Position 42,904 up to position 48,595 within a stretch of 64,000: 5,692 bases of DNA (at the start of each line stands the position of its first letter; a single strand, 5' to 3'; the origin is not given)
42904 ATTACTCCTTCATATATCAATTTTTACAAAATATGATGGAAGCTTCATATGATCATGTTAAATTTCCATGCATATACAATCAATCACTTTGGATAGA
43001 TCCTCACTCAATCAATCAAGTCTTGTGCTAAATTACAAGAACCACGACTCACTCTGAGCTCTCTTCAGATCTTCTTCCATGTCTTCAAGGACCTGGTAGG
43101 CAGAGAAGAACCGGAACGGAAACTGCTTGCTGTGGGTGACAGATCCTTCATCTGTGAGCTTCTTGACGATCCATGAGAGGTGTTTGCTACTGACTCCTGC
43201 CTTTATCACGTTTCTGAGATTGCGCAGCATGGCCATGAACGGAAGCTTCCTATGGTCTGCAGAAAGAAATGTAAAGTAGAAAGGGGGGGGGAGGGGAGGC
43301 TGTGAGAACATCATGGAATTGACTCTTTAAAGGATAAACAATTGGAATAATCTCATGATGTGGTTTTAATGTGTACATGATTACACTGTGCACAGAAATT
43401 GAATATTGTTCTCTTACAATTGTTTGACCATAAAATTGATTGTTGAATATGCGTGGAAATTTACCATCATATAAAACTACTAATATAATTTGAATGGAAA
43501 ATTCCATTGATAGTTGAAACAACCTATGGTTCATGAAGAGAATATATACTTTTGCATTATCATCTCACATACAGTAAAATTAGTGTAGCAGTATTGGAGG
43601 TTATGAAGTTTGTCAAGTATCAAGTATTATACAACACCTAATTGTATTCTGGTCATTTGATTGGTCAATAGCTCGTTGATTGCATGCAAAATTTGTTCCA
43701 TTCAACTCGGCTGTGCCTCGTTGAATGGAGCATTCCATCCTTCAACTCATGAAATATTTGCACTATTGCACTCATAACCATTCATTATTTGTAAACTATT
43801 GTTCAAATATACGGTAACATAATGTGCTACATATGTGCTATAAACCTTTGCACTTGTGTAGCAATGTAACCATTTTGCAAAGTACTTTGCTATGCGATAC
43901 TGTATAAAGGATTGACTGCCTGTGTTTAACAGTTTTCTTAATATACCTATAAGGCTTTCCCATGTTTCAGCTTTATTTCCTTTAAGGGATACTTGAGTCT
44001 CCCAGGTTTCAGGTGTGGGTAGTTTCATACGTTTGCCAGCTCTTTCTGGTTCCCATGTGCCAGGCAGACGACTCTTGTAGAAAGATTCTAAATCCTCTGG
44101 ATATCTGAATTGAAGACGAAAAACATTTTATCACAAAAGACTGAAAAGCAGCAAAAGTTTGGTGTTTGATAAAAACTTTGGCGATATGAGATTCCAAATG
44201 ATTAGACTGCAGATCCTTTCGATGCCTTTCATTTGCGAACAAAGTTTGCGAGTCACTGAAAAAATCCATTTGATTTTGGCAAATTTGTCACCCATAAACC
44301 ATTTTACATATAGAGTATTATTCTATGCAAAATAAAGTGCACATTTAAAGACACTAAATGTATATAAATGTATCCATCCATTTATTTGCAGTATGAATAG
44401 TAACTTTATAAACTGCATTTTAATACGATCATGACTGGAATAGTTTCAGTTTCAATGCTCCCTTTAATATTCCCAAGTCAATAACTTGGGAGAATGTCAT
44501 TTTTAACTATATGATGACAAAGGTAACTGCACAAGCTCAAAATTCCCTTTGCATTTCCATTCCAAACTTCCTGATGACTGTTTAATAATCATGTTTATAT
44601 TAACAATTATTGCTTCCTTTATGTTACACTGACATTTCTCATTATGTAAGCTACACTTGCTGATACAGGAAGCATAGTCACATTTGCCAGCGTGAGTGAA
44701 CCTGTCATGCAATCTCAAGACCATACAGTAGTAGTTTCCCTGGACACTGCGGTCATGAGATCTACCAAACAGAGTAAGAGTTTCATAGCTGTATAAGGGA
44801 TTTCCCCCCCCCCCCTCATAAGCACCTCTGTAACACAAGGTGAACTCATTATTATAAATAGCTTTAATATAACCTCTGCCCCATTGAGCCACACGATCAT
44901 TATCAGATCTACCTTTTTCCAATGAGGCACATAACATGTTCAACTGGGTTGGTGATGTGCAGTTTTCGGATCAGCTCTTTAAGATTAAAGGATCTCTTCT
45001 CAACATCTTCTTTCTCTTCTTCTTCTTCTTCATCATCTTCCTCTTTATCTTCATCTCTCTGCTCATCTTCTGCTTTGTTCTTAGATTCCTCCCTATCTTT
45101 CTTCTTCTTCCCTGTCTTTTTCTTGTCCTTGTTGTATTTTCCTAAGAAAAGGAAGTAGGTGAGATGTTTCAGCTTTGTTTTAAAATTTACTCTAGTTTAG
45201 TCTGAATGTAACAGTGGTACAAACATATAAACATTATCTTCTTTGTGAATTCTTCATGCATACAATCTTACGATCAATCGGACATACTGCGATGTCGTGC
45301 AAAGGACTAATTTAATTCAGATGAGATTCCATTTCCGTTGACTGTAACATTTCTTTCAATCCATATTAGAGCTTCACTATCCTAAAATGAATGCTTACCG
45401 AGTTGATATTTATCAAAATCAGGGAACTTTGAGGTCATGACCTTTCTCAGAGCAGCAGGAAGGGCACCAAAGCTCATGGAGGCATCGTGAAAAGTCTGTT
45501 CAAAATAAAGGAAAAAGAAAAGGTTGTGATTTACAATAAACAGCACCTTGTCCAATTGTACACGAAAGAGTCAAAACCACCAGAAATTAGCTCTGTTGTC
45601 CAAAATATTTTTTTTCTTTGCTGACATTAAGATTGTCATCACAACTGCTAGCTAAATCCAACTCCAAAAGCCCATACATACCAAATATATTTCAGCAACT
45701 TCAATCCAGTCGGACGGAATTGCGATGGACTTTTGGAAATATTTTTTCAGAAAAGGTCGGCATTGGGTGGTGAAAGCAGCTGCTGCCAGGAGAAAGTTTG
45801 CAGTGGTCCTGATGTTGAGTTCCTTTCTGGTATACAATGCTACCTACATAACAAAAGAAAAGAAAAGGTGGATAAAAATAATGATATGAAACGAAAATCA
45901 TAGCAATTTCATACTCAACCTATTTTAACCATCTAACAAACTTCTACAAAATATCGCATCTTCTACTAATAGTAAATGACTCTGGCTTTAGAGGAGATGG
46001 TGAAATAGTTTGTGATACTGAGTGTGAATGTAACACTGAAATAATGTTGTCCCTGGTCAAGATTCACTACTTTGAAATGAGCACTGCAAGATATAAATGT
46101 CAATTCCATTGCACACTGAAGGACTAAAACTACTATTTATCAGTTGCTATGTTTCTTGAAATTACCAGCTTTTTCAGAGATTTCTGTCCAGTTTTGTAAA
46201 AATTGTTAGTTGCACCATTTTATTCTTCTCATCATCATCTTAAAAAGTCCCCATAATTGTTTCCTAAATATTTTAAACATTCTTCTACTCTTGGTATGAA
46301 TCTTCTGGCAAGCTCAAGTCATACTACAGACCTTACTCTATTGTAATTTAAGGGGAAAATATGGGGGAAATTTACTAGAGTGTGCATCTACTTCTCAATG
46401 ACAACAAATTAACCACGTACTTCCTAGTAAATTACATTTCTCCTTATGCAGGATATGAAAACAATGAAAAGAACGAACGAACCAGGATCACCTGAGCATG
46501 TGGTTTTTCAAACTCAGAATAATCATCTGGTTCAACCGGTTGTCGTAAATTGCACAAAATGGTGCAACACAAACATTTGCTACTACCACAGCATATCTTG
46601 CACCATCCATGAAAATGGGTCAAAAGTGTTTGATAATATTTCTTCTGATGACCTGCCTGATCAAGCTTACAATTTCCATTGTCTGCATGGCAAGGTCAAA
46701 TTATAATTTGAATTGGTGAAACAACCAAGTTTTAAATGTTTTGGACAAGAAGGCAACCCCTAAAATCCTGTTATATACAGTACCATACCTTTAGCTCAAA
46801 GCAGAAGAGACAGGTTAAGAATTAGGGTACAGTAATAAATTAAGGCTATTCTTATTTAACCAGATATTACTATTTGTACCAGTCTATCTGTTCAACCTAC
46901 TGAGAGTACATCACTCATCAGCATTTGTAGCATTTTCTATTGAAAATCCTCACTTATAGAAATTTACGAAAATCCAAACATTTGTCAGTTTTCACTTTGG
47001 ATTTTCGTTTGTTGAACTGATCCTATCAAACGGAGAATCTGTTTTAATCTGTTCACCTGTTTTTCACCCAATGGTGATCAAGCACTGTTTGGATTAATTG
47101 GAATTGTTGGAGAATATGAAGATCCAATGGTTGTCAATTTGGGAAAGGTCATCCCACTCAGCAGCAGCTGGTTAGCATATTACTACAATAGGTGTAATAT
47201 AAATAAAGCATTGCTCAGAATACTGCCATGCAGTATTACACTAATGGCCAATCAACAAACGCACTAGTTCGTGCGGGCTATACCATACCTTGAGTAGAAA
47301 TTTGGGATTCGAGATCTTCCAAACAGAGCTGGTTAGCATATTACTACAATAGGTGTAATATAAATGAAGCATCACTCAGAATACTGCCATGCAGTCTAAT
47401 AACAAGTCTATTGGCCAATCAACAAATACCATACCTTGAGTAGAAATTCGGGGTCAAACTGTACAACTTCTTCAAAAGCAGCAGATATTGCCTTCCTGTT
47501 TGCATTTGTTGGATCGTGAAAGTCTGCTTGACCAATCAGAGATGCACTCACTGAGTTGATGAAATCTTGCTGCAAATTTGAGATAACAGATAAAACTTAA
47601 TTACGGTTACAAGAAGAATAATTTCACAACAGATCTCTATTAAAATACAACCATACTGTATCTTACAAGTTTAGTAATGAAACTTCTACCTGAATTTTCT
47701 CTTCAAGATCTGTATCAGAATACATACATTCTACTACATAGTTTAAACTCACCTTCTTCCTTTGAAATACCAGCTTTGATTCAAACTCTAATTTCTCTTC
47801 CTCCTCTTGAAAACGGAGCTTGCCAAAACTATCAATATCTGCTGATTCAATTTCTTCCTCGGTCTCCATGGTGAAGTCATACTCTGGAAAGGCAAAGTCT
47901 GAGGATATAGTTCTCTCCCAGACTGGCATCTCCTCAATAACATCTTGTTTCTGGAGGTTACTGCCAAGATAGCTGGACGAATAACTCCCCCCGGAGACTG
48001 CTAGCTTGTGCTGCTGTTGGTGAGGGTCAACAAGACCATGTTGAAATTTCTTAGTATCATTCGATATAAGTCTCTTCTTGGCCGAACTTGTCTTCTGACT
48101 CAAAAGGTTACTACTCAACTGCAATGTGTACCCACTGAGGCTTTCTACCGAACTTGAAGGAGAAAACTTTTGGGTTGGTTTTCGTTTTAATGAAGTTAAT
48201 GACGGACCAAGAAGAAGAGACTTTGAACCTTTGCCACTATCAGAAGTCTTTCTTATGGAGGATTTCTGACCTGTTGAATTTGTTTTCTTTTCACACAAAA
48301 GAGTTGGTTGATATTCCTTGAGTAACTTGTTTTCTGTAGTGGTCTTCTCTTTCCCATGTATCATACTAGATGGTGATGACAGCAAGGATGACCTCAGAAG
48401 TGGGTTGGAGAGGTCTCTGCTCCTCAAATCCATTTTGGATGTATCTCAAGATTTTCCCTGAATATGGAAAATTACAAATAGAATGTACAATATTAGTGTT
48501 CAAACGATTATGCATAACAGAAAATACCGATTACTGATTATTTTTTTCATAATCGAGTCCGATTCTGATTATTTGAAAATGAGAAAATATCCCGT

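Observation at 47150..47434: Tandem duplication of a TEP1 splice donor into the downstream intron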

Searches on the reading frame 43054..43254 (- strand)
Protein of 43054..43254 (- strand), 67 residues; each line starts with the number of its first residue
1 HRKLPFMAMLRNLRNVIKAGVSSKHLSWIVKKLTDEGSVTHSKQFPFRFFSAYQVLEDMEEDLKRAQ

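Call 50: search_protein_families(library=pfam, proteins=[window:43054-43254:-], max_evalue=0.01)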
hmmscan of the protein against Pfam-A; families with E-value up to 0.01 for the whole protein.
seq(67 aa): 1 family
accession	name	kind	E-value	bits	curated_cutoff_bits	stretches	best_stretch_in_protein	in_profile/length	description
PF05731.17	TROVE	-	4.8e-20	72.6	23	1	2-66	300-364/442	TROVE domain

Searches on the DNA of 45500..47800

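Call 10: search_rna_families(source=window, start=45500, end=47800, threshold=evalue, max_evalue=1)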
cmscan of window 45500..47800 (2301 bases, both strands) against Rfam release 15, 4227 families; matches with E-value up to 1: 2.
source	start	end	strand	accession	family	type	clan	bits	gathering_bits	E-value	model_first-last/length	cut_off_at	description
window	46170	46247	-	RF01592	plasmodium_snoR17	Gene; snRNA; snoRNA; CD-box;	-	30.9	51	0.46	1-80/80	no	small nucleolar RNA snoR17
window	46479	46568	-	RF00388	Anti-Q_RNA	Gene; antisense;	-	26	45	0.29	1-103/103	no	Anti-Q RNA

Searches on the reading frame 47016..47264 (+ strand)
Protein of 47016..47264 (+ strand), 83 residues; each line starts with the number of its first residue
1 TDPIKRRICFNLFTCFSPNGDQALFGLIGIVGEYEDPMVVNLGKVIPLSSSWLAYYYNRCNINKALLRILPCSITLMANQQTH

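Call 13: search_protein_families(library=pfam, proteins=[window:47016-47264:+], max_evalue=1)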
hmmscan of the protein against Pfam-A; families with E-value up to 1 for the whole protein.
seq(83 aa): 0 families

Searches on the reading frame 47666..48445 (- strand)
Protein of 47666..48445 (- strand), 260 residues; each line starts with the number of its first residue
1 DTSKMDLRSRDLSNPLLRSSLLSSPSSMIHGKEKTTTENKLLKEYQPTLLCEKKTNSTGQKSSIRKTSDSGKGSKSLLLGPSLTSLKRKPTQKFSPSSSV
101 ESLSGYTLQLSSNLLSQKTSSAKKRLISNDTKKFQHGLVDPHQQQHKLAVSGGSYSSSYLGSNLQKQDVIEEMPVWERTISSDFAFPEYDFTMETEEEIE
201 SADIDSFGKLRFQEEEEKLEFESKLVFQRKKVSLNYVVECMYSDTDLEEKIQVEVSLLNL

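Call 15: find_encoding_contigs(protein=window:47666-48445:-, flank=10000, max_places=10)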
Protein window:47666-48445:- (260 aa): no gene with exactly this product is on record in the collection.

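Call 20: find_encoding_contigs(protein=window:47666-48433:-, flank=10000, max_places=10)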
Protein window:47666-48433:- (256 aa): no gene with exactly this product is on record in the collection.
